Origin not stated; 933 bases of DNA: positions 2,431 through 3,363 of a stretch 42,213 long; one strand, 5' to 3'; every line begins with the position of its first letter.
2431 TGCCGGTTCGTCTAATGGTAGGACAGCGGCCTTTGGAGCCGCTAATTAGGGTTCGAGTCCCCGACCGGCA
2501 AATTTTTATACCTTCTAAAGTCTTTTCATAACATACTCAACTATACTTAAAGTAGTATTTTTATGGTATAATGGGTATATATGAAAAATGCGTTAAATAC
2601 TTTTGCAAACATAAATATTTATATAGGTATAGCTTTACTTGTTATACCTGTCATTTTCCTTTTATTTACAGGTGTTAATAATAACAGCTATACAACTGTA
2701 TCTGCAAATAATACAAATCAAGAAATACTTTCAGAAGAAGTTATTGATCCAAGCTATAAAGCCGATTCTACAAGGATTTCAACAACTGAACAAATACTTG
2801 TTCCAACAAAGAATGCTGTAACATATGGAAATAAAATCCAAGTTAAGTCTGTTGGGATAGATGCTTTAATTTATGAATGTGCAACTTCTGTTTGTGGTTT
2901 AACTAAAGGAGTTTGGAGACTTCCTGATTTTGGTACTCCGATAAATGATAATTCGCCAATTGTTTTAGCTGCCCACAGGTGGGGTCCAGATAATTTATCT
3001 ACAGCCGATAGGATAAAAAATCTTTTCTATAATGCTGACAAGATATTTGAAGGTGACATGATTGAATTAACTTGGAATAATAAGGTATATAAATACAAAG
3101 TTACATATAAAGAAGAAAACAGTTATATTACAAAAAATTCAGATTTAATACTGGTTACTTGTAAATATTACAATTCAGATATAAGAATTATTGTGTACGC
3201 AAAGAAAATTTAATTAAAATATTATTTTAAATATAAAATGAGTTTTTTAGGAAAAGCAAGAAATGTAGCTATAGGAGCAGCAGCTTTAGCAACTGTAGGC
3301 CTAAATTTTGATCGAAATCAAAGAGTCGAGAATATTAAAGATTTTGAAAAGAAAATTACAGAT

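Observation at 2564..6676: Sortase-headed operon: three tandem, divergent paralogues of an unknown two-TM surface protein plus a mini sorting-signal protein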

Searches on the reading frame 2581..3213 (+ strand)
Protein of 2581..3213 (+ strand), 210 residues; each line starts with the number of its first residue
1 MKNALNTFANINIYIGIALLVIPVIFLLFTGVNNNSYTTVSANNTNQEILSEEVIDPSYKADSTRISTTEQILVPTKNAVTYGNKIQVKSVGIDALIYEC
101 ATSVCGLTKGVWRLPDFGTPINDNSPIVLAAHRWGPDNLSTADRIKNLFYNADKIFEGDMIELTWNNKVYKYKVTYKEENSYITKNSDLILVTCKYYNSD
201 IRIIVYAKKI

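Call 3: search_protein_families(library=pfam, proteins=[window:2581-3213:+], max_evalue=1)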
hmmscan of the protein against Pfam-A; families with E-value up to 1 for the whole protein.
window:2581-3213:+ (210 aa): 0 families

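Call 4: search_protein_families(library=ncbifam, proteins=[window:2581-3213:+], max_evalue=1)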
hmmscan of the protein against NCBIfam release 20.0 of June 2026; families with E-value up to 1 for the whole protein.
window:2581-3213:+ (210 aa): 6 families
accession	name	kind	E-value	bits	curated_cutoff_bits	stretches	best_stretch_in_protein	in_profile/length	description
NF033745.1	class_C_sortase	subfamily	2.8e-07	30.5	160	1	40-208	50-219/220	class C sortase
TIGR01076.1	sortase_fam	subfamily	1e-06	28.6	39.35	1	92-210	9-128/136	sortase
NF058671.1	sortase_SrtD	exception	0.00015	21.5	140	1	17-194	3-168/187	class D sortase, LPxTATN-specific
NF033747.1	class_E_sortase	subfamily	0.0047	16.8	160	1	12-179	8-158/211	class E sortase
NF033746.1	class_D_sortase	subfamily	0.012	15.4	165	1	92-196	19-116/135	class D sortase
NF052620.1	AryltfaseLP1002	equivalog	0.099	12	300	1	17-99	147-227/265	lp_1002 family arylesterase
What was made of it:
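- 2581..3213 (+): Membrane-anchored sortase, 210 aa (catalytic His132, Cys194, Arg202). NCBIfam sortase models hit at E 1e-6 to 3e-7 but below their cut-offs (call 4).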

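Call 16: search_solved_structures(query=window:2581-3213:+, max_evalue=1, show_alignments=2)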
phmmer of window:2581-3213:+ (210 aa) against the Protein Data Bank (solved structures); distinct sequences matched with E-value up to 1: 12.
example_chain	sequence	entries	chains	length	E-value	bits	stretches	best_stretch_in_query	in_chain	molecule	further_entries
8tfl_B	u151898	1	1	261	0.062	16.3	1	90-134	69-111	Ricin B chain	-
2aai_B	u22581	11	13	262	0.062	16.3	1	90-134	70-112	RICIN (B CHAIN) | Ricin | Ricin B chain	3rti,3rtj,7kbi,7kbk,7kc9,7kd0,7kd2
1qc5_B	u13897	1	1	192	0.18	14.8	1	62-114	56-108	PROTEIN (ALPHA1 BETA1 INTEGRIN)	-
2m32_A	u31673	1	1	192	0.18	14.8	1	62-114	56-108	Integrin alpha-1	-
5hgj_A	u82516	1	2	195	0.19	14.8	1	62-114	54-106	Integrin alpha-1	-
1ce7_B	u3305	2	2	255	0.22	14.6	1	90-132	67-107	PROTEIN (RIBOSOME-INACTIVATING PROTEIN TYPE II)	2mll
1onk_B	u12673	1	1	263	0.26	14.3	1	90-132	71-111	Galactose specific lectin I B chain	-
9tpe_B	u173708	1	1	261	0.47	13.5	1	90-143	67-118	Lectin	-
9tpf_B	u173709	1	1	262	0.48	13.4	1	90-143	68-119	Lectin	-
1rzo_B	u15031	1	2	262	0.83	12.7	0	94-133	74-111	Agglutinin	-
1qc5_A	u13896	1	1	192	0.92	12.5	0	62-114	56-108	PROTEIN (ALPHA1 BETA1 INTEGRIN)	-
1mhp_A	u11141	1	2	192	0.92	12.5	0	62-114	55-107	integrin alpha 1, (RESIDUES 169-360)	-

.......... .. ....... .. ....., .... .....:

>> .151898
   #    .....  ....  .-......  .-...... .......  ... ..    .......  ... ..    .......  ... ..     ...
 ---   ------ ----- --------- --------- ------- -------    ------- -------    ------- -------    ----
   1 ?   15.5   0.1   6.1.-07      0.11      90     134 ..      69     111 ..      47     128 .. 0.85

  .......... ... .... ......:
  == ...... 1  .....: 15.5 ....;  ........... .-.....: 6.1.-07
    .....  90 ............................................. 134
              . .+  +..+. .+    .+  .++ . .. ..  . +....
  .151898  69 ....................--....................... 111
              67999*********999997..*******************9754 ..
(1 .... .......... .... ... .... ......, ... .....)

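Call 20: find_homologous_proteins(query=window:2581-3213:+, max_evalue=0.001)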
Query window:2581-3213:+ (210 aa): 14 proteins with E <= 0.001 among 119 candidates.
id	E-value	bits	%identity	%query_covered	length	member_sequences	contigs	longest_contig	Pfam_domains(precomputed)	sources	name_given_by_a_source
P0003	1.6e-133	461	100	100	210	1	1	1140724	-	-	-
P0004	4.1e-78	280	62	100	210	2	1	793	PF04203.19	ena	-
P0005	1.5e-77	278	60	99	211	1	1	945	PF04203.19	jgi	jgi:LPXTG-site transpeptidase (sortase) family protein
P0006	2.2e-73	264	57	100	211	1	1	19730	PF04203.19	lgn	-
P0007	5.3e-70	253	54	100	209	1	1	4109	PF04203.19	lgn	-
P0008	8.5e-46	174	46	100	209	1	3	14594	PF04203.19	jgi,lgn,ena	-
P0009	1.2e-45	174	41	100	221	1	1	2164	PF04203.19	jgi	jgi:LPXTG-site transpeptidase (sortase) family protein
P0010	6.8e-45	171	44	98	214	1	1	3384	PF04203.19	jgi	-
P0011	1.1e-37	148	42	100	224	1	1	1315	PF04203.19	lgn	-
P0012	2.1e-33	134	35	99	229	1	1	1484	PF04203.19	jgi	jgi:LPXTG-site transpeptidase (sortase) family protein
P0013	3.4e-33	133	35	100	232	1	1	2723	PF04203.19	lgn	-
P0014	7.2e-31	126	47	60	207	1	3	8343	PF04203.19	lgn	-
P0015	8.1e-29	119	35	91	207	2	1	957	PF04203.19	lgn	-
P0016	1.3e-22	99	37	77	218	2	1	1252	PF04203.19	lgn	-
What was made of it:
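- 2581..3213 (+): There are 13 relatives at 35-62% identity (call 20).
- The lineage is poorly sampled: the best sortase relative is 62% identical on a 793-bp contig (call 20).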

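Call 21: find_encoding_contigs(protein=P0006, flank=10000, max_places=3)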
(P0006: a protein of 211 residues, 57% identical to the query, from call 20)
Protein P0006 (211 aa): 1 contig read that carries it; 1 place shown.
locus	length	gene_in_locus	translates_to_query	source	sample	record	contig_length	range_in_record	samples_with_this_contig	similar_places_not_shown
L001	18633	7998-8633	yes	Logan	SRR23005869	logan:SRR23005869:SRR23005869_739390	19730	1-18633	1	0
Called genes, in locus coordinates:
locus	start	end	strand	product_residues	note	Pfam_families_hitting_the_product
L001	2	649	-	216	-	?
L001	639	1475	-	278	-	PF01381:HTH_3, PF12844:HTH_19, PF13560:HTH_31, PF13185:GAF_2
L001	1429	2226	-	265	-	PF01381:HTH_3, PF12844:HTH_19 (weak), PF13443:HTH_26 (weak), PF13560:HTH_31, PF13185:GAF_2 (weak)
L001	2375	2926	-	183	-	-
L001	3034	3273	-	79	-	-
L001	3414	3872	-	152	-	-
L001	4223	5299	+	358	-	PF00348:polyprenyl_synt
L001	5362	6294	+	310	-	PF13197:DUF4013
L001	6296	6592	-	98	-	-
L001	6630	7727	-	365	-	PF07934:OGG_N, PF00730:HhH-GPD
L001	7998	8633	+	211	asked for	PF04203:Sortase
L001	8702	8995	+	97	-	-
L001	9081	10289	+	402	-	PF01943:Polysacc_synt, PF13440:Polysacc_synt_3 (weak)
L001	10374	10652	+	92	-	-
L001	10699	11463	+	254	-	PF00535:Glycos_transf_2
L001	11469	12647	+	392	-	PF13439:Glyco_transf_4, PF00534:Glycos_transf_1, PF13692:Glyco_trans_1_4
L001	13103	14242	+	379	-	-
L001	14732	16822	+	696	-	-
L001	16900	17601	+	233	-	-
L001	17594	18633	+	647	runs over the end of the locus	-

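Call 22: find_encoding_contigs(protein=P0008, flank=10000, max_places=3)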
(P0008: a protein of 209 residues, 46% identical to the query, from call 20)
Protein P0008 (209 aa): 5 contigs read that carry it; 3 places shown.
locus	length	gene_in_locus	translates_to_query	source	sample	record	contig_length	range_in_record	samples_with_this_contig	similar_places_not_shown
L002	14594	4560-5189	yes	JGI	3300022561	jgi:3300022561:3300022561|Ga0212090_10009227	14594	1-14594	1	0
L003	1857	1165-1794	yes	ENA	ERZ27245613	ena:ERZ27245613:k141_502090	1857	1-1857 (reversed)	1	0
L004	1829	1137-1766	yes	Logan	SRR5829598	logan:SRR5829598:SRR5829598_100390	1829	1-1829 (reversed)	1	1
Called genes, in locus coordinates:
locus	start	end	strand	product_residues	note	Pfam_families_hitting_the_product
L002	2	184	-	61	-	?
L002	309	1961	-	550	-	-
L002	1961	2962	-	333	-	-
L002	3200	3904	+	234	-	-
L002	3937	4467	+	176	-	-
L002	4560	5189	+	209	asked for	PF04203:Sortase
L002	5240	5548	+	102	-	-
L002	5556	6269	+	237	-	PF00535:Glycos_transf_2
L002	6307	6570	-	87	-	-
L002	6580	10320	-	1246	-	-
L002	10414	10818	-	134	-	PF04138:GtrA_DPMS_TM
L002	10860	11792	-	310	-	PF00535:Glycos_transf_2, PF10111:Glyco_tranf_2_2, PF13641:Glyco_tranf_2_3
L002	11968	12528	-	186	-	-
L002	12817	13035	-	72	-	-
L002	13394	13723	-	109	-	-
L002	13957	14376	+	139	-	PF02381:MraZ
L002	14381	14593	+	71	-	?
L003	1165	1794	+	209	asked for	PF04203:Sortase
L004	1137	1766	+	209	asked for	PF04203:Sortase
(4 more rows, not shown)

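Call 28: search_protein_families(library=phrogs, proteins=[window:2581-3213:+], max_evalue=1)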
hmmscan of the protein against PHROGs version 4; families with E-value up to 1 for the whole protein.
window:2581-3213:+ (210 aa): 1 family
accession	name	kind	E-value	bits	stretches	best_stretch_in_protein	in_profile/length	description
phrog_37544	-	unknown function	0.24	12.3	1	167-188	10-31/59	-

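Call 29: search_protein_families(library=padloc, proteins=[window:2581-3213:+], max_evalue=1)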
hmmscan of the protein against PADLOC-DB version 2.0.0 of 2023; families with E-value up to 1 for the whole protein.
window:2581-3213:+ (210 aa): 0 families

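Call 33: find_related_loci(query=A2, collection=genome_contigs, flank=6000)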
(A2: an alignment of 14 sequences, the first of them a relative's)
Query A2 (210 aa) in genome_contigs; peptide patterns used: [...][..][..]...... (x = any residue, [..] = any of these).
40 stretches matched a pattern; 31 encode a relative of the query (tblastn E <= 1e-3); 31 distinct loci.
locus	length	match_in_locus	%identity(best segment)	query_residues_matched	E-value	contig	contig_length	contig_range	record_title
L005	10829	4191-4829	44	1-210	2e-54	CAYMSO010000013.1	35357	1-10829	MAG TPA_asm: uncultured Candidatus Saccharibacteria bacterium isolate binchicken_co130_46 genome assembly, contig: NODE_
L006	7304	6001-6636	39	1-210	1e-44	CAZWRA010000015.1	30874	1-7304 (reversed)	MAG TPA_asm: uncultured Candidatus Saccharibacteria bacterium isolate binchicken_co58_69 genome assembly, contig: NODE_1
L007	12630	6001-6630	37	1-210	3e-44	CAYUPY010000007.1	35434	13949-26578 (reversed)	MAG TPA_asm: uncultured Candidatus Saccharibacteria bacterium isolate SRP141376_co5_423 genome assembly, contig: NODE_27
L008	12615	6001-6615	36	1-210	3e-39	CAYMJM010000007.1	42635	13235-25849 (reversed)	MAG TPA_asm: uncultured Candidatus Saccharibacteria bacterium isolate binchicken_co173_429 genome assembly, contig: NODE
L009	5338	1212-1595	41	84-210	3e-30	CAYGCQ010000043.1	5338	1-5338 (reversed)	MAG TPA_asm: uncultured Pseudomonadales bacterium isolate ERP113451_co1_16 genome assembly, contig: NODE_21524_length_53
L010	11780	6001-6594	33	13-210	5e-30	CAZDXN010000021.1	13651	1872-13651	MAG TPA_asm: uncultured Pseudomonadales bacterium isolate binchicken_co38_1253 genome assembly, contig: NODE_9552_length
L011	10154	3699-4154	38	63-210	2e-28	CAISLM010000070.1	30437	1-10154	Candidatus Collierbacteria bacterium isolate AM-lipid-02-D9_bin-0599 genome assembly, contig: bin-0599:70/98, whole geno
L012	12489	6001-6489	36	47-209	3e-28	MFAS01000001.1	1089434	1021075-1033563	MAG: Candidatus Collierbacteria bacterium RIFOXYD2_FULL_45_13 RIFOXYD2_FULL_OP11_Collierbacteria_45_13, whole genome sho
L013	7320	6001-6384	39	84-210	1e-27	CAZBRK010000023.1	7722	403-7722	MAG TPA_asm: uncultured Pseudomonadales bacterium isolate binchicken_co243_137 genome assembly, contig: NODE_9026_length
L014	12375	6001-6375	41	84-207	2e-27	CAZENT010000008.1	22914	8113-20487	MAG TPA_asm: uncultured Pseudomonadales bacterium isolate SRP263991_co1_8 genome assembly, contig: NODE_3061_length_2291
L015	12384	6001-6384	41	84-210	1e-27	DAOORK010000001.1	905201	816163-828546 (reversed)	MAG TPA_asm: Candidatus Woesebacteria bacterium isolate AMR_MDS_2547 NODE_2_length_905201_cov_27.448945, whole genome sh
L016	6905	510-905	41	74-209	3e-27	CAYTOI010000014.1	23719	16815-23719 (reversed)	MAG TPA_asm: uncultured Pseudomonadales bacterium isolate SRP278252_co2_194 genome assembly, contig: NODE_4260_length_23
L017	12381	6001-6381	39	84-209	3e-27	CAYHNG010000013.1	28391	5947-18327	MAG TPA_asm: uncultured Pseudomonadales bacterium isolate ERP119705_co13_615 genome assembly, contig: NODE_2038_length_2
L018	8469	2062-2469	40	73-207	6e-27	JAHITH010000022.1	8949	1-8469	MAG: Patescibacteria group bacterium isolate MM_PC_MetaG.mb.204 MM_PC_MetaG.mb.204_k141_388256, whole genome shotgun seq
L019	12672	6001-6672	39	1-210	8e-33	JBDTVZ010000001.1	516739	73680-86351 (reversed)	MAG: Candidatus Dojkabacteria bacterium isolate cluster3_bin.8 NODE_4_length_516739_cov_11.585602, whole genome shotgun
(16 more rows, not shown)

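Call 40: find_encoding_contigs(protein=P0007, flank=10000, max_places=3)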
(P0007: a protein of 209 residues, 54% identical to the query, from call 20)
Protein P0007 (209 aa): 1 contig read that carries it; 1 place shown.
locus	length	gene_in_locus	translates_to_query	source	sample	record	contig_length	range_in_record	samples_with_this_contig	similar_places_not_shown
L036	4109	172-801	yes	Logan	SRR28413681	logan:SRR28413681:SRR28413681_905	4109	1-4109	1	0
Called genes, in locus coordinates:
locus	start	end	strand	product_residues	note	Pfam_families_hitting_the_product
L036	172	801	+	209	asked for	PF04203:Sortase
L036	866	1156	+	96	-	-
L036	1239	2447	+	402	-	PF01943:Polysacc_synt (weak), PF13440:Polysacc_synt_3 (weak)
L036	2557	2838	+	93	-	-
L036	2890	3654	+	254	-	PF00535:Glycos_transf_2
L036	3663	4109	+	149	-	?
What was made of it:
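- Closest known: Wzz / polysaccharide co-polymerase. Different: Absent from relatives that have the same flippase (calls 21, 40).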

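Call 41: find_encoding_contigs(protein=P0014, flank=10000, max_places=3)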
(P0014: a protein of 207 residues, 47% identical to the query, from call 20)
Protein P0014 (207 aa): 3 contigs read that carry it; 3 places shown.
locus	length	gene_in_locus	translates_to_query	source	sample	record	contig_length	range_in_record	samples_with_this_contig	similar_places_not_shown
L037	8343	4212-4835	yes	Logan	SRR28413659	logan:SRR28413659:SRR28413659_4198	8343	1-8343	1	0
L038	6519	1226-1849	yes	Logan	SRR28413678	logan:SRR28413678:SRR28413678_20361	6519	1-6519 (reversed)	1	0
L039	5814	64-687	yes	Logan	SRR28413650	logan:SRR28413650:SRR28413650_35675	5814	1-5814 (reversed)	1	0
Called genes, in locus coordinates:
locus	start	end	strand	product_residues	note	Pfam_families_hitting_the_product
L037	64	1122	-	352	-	-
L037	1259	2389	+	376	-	PF00486:Trans_reg_C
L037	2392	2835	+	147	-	PF00293:NUDIX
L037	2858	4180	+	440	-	PF00464:SHMT, PF00155:Aminotran_1_2 (faint)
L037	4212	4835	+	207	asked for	PF04203:Sortase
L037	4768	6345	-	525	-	PF00535:Glycos_transf_2, PF03552:Cellulose_synt (faint), PF13641:Glyco_tranf_2_3, PF13632:Glyco_trans_2_3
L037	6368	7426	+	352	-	PF02156:Glyco_hydro_26 (weak)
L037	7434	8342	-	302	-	?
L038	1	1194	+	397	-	?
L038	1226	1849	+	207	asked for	PF04203:Sortase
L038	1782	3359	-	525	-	PF00535:Glycos_transf_2, PF03552:Cellulose_synt (faint), PF13641:Glyco_tranf_2_3, PF13632:Glyco_trans_2_3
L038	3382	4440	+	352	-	PF02156:Glyco_hydro_26 (weak)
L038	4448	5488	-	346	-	-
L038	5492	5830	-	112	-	-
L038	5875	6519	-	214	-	?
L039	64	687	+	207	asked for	PF04203:Sortase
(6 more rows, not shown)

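Call 49: search_solved_structures(query=A2, max_evalue=0.01, show_alignments=1)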
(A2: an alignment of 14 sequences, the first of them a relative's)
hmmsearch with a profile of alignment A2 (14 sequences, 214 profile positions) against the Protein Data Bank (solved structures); distinct sequences matched with E-value up to 0.01: 30.
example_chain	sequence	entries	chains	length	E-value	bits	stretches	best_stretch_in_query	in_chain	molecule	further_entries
24rr_A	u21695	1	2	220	3.3e-08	36.8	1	39-212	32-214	Ebp pilus assembly class C sortase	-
8t28_A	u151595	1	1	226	8.4e-07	32.2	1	66-198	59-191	Class C sortase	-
4g1j_A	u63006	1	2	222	1e-06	32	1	82-213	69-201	Sortase family protein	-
3rbi_A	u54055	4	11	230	1e-06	31.9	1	81-213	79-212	Sortase family protein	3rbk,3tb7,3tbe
8gr6_A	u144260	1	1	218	1.1e-06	31.8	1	46-201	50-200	Sortase-like protein, putative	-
7cg9_A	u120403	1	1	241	1.4e-06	31.5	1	42-201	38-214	Class C sortase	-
7d6p_A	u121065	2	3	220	1.5e-06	31.4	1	37-201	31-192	Sortase family protein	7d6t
6ixz_A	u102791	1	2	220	1.5e-06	31.4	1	37-208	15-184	Sortase family protein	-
4d70_A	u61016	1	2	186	2.5e-06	30.7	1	72-211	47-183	SORTASE FAMILY PROTEIN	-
4g1h_A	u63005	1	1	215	9.7e-06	28.7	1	81-212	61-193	Sortase family protein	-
8guu_A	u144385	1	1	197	1e-05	28.7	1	45-180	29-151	Sortase-like protein, putative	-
4d7w_A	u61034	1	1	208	2.3e-05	27.5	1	45-200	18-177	SORTASE FAMILY PROTEIN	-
2xwg_A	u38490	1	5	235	3.1e-05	27.1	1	71-209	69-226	SORTASE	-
8gmx_A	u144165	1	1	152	3.8e-05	26.8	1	88-211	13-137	Class C sortase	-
3rbj_A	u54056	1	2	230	4.2e-05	26.7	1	82-180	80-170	Sortase family protein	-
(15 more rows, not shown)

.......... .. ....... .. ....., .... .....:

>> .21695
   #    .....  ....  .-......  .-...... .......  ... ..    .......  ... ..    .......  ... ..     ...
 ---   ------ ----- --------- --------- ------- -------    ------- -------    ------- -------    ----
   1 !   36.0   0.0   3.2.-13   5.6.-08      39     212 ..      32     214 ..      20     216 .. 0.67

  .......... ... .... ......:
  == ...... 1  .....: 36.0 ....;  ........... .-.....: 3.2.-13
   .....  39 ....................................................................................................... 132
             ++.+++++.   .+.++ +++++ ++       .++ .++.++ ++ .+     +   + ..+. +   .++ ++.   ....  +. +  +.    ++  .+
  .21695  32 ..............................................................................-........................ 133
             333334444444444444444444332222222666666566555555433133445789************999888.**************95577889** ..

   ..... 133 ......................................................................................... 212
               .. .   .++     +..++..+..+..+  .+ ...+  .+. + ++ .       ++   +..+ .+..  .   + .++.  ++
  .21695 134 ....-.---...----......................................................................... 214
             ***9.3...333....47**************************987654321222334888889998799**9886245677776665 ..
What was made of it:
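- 2581..3213 (+): The family profile hits solved class C sortases at E 3e-8 (call 49).
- On Sortase (PF04203 / TIGR01076): They align with the His, TC and Arg of a solved class C sortase (call 49).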

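Call 50: search_protein_families(library=pfam, alignment_id=A2, max_evalue=0.01)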
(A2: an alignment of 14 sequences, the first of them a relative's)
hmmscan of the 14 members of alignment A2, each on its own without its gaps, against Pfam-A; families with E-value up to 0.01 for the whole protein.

A. member 1, P0003 (210 aa): 0 families

B. families by the number of members that match (of 14 scanned): 1 family
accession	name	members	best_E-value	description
PF04203.18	Sortase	13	3.4e-18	Sortase domain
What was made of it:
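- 2581..3213 (+): 13 of 14 family members hit PF04203 (call 50).
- On Sortase (PF04203 / TIGR01076): However, 13 of 14 relatives (35-62% identical) hit PF04203, best E 3.4e-18 (call 50), and the family profile hits 30 solved sortases (call 49).
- Closest known: Sortase plus dedicated-substrate cassettes of Gram-positive bacteria. Same: The family profile matches solved sortases (call 49) and PF04203 (call 50).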
